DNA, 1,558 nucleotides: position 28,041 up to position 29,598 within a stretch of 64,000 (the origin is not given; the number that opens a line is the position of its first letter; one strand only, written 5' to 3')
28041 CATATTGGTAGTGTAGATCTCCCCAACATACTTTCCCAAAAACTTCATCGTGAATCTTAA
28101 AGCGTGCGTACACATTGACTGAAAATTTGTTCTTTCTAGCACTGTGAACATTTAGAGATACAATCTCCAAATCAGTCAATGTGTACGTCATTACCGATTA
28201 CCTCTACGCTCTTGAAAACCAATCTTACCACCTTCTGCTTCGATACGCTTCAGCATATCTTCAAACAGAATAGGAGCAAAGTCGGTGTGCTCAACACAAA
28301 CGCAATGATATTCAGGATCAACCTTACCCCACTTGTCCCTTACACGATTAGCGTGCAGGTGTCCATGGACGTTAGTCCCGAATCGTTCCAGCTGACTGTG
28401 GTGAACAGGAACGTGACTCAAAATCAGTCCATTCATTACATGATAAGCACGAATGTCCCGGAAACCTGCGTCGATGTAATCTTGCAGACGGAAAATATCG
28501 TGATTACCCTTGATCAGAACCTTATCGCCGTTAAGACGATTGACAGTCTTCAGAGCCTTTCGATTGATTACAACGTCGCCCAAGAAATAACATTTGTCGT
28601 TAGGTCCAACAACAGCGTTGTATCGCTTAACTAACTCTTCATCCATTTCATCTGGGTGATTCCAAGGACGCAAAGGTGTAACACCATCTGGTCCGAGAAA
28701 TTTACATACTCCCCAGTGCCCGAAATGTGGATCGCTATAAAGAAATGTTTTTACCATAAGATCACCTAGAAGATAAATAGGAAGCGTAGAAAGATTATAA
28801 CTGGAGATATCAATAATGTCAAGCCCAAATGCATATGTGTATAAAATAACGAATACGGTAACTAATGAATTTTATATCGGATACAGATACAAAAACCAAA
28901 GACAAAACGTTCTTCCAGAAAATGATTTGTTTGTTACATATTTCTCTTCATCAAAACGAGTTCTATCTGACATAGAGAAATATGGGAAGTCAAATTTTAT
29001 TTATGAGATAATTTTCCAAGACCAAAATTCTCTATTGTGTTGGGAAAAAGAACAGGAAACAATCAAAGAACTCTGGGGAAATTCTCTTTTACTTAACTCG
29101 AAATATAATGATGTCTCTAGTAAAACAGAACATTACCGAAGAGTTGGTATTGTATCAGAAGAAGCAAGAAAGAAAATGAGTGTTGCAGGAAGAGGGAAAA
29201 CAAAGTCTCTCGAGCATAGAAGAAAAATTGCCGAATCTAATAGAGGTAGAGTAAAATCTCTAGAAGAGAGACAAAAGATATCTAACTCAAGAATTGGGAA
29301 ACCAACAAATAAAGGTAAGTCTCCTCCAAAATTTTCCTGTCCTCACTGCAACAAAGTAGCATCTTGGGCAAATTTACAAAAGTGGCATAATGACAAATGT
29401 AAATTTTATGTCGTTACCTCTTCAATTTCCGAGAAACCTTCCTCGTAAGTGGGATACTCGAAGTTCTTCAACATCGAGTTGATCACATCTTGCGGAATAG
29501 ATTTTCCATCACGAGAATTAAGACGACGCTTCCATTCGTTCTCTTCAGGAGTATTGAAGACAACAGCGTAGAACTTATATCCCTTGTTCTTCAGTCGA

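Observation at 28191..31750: RNA end-healing and sealing module interrupted at both junctions by plus-strand GIY-YIG genes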

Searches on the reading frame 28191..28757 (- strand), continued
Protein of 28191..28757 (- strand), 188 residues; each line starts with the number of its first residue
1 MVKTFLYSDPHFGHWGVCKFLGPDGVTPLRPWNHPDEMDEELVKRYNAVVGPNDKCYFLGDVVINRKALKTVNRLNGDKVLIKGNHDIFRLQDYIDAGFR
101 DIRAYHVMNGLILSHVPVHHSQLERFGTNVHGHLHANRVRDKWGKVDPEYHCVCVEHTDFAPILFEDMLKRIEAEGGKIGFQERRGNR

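Call 103: search_solved_structures(query=L008:7817-9232:+, max_evalue=1)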
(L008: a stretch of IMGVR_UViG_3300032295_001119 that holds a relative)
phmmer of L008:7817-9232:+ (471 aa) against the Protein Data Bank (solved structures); distinct sequences matched with E-value up to 1: 0.

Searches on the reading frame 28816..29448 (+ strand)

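Call 4: search_protein_families(library=phrogs, proteins=[window:28816-29448:+], max_evalue=0.001)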
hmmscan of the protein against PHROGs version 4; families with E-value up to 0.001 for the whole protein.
window:28816-29448:+ (210 aa): 6 families
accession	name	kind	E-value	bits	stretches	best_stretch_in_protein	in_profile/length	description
phrog_314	-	DNA, RNA and nucleotide metabolism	1e-25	91.7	1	5-196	178-391/574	homing endonuclease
phrog_19446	-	DNA, RNA and nucleotide metabolism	1.4e-11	45.4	1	7-147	3-134/254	homing endonuclease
phrog_447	-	other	3.1e-08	34.6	1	6-82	27-109/148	NAD synthetase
phrog_5123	-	DNA, RNA and nucleotide metabolism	6.5e-07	30.4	1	7-90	3-83/152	homing endonuclease with GIY-YIG motif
phrog_655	-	DNA, RNA and nucleotide metabolism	3.2e-06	28.3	1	95-198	137-234/343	homing endonuclease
phrog_7168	-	DNA, RNA and nucleotide metabolism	4.4e-06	27.4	1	7-98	3-92/284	homing endonuclease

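Call 5: search_protein_families(library=pfam, proteins=[window:28816-29448:+], max_evalue=0.01)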
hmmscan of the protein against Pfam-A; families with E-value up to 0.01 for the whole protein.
window:28816-29448:+ (210 aa): 2 families
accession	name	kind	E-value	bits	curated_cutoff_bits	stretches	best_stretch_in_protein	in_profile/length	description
PF19835.5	SegE_GIY-YIG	-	1.1e-06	29.3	25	1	6-80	18-100/123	Putative endonuclease segE, GIY-YIG domain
PF07460.16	NUMOD3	-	0.00051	20.4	20.4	0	144-164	1-20/37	NUMOD3 motif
